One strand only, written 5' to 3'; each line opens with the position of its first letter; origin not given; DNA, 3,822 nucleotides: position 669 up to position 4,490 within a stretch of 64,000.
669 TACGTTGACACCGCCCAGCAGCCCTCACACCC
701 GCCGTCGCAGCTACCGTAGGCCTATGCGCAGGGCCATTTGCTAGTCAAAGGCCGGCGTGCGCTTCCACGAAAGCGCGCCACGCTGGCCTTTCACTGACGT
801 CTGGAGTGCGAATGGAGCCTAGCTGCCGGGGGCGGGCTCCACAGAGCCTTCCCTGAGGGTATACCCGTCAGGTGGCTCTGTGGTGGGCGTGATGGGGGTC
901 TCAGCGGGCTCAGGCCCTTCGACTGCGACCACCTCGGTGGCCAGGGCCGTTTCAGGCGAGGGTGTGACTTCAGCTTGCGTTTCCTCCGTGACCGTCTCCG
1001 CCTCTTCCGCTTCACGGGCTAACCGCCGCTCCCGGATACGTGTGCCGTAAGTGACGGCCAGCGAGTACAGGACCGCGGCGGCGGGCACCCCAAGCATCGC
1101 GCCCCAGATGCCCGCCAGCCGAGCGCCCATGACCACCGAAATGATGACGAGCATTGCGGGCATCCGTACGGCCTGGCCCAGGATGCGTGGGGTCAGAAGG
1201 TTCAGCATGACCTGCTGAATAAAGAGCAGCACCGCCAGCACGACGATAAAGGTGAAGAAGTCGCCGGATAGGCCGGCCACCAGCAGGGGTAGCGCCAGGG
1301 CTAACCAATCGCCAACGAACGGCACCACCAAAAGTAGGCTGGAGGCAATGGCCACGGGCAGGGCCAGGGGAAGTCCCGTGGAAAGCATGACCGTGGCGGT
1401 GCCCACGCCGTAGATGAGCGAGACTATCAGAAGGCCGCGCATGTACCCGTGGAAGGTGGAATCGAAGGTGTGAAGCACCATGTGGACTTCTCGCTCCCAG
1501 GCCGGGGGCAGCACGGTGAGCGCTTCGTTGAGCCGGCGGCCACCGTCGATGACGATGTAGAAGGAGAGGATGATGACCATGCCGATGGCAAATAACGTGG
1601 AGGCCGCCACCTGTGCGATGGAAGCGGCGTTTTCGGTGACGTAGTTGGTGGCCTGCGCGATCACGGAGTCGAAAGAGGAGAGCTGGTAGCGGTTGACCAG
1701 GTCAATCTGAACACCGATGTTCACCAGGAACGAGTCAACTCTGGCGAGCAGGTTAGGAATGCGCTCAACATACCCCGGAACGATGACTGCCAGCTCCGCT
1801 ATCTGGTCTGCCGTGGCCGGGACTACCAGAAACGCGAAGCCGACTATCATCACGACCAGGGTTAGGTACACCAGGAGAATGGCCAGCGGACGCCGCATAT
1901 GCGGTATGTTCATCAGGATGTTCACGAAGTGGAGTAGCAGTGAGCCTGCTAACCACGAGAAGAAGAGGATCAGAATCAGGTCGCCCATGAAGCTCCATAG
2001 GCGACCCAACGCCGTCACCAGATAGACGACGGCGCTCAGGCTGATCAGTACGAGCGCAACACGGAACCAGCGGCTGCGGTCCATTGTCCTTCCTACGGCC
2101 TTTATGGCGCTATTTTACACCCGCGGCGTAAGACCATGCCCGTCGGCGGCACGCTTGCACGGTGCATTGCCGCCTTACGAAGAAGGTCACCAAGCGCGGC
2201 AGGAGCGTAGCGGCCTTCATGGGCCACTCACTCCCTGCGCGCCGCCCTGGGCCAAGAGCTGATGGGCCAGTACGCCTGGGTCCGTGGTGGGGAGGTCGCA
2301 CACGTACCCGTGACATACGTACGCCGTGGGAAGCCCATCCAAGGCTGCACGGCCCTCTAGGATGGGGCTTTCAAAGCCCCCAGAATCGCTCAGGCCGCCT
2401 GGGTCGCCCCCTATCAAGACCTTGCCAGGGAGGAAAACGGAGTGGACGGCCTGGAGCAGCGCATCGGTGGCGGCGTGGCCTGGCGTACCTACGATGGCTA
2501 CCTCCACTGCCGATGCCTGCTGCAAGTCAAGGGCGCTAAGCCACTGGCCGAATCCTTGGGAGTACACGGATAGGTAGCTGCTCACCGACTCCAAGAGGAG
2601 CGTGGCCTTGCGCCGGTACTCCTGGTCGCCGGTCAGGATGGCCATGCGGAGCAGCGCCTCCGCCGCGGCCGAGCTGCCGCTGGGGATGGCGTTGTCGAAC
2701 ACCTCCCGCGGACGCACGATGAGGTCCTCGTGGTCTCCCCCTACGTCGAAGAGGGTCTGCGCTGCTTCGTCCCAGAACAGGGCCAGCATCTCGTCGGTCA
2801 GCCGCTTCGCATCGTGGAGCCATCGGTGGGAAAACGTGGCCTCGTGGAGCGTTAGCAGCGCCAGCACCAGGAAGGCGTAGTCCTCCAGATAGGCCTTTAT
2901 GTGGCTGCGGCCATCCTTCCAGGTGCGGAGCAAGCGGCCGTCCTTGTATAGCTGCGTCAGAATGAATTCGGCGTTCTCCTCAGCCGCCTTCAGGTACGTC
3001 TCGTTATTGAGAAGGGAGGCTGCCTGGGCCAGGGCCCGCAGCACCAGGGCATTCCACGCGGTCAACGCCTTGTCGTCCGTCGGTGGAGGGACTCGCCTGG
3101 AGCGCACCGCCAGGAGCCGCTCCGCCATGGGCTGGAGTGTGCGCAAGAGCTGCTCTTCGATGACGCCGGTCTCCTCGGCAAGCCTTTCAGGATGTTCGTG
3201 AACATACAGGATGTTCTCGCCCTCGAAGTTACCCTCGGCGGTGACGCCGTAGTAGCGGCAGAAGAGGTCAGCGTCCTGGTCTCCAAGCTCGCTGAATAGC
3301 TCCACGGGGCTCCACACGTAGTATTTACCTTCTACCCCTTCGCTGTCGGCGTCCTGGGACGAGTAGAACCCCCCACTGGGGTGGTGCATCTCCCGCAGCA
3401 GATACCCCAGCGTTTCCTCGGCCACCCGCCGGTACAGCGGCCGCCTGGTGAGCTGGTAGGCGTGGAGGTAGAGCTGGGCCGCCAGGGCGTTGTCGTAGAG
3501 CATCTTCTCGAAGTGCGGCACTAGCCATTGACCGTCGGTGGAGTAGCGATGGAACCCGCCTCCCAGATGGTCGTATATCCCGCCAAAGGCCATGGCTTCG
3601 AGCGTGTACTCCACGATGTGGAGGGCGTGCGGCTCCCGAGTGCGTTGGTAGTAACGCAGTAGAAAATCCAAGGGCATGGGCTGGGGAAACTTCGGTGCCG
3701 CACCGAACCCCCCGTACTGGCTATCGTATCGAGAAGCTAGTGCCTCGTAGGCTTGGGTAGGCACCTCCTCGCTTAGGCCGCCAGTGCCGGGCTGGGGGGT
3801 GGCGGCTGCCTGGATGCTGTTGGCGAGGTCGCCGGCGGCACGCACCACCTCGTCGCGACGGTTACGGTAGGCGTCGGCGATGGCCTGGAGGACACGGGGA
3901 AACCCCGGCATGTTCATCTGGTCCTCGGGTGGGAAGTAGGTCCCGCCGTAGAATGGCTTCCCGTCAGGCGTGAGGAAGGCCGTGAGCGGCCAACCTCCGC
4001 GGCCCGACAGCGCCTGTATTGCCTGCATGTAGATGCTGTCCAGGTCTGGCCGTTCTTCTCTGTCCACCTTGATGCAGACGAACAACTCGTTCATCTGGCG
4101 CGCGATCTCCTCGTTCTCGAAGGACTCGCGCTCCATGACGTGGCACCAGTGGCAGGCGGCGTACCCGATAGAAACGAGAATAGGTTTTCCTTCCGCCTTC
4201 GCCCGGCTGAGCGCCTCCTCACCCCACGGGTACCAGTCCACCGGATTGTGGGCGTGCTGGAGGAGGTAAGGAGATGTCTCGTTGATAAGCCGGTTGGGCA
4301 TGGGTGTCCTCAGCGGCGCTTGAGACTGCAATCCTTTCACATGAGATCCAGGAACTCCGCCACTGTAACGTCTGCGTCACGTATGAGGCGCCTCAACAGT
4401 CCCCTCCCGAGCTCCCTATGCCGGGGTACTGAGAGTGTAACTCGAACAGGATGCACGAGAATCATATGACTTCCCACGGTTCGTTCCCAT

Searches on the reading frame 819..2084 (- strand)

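Call 8: search_protein_families(library=pfam, proteins=[window:819-2084:-], max_evalue=0.00001)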
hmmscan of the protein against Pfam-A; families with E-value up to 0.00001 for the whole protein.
window:819-2084:- (421 aa): 1 family
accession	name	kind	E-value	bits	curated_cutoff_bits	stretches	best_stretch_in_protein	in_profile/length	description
PF01594.21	AI-2E_transport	-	2.2e-48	165.5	34.3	1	21-341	6-321/327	AI-2E family transporter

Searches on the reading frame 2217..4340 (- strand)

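Call 8: search_protein_families(library=pfam, proteins=[window:2217-4340:-], max_evalue=0.00001)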
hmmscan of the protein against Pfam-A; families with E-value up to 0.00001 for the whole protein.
window:2217-4340:- (707 aa): 2 families
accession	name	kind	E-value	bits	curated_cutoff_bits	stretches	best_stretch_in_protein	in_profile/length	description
PF03190.21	Thioredox_DsbH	-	6.8e-78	260.7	27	1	16-176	2-162/163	Protein of unknown function, DUF255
PF13899.12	Thioredoxin_7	-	1.8e-12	47.7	27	1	35-125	1-83/83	Thioredoxin-like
